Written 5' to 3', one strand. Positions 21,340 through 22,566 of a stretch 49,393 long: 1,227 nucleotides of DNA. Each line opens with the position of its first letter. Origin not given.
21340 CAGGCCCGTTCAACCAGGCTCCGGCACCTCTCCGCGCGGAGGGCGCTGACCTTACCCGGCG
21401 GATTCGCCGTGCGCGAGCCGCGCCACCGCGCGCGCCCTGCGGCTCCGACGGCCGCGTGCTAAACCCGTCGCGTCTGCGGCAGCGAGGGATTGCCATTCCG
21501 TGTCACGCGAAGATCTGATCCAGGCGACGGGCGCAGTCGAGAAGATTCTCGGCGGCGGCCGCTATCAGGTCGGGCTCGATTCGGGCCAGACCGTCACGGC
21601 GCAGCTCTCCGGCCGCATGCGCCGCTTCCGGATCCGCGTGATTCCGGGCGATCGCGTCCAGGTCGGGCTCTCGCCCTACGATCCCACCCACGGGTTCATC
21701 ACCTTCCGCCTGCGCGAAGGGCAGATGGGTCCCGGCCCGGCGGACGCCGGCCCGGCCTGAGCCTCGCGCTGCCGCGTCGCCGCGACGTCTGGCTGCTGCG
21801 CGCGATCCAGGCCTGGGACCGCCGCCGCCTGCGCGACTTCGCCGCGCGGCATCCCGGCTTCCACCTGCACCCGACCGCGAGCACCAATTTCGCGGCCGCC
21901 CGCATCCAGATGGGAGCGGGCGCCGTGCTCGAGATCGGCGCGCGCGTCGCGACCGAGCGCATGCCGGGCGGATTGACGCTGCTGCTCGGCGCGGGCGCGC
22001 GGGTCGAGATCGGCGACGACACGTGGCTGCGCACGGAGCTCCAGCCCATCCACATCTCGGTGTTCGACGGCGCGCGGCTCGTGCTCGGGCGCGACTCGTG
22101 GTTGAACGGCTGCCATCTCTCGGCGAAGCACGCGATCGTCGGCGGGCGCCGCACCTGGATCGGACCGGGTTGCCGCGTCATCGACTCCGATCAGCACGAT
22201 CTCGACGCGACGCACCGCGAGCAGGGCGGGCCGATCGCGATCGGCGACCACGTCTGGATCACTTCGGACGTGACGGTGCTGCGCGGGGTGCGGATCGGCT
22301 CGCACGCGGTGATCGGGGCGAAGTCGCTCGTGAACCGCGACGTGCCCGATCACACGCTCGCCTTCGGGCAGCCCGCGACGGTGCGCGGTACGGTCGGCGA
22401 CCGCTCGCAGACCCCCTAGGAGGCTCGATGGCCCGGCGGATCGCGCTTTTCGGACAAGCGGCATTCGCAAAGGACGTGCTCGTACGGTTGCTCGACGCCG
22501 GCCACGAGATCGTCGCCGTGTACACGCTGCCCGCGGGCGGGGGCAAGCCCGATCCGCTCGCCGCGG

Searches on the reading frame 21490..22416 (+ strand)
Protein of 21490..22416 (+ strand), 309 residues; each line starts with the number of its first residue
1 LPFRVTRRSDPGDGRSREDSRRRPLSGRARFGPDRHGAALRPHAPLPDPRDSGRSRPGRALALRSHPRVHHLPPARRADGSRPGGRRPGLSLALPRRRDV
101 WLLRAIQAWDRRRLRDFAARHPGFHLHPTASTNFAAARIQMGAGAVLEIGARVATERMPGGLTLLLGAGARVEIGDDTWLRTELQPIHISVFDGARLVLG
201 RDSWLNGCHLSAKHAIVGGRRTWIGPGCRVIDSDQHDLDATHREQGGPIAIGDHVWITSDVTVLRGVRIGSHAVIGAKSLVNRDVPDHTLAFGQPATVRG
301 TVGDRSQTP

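Call 41: search_protein_families(library=pfam, proteins=[window:21490-22416:+], max_evalue=0.00001)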
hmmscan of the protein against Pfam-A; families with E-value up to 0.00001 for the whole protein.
window:21490-22416:+ (309 aa): 1 family
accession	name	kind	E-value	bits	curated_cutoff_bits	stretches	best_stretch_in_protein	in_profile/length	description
PF00132.30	Hexapep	-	1.6e-08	34.4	27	1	251-282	4-35/36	Bacterial transferase hexapeptide (six repeats)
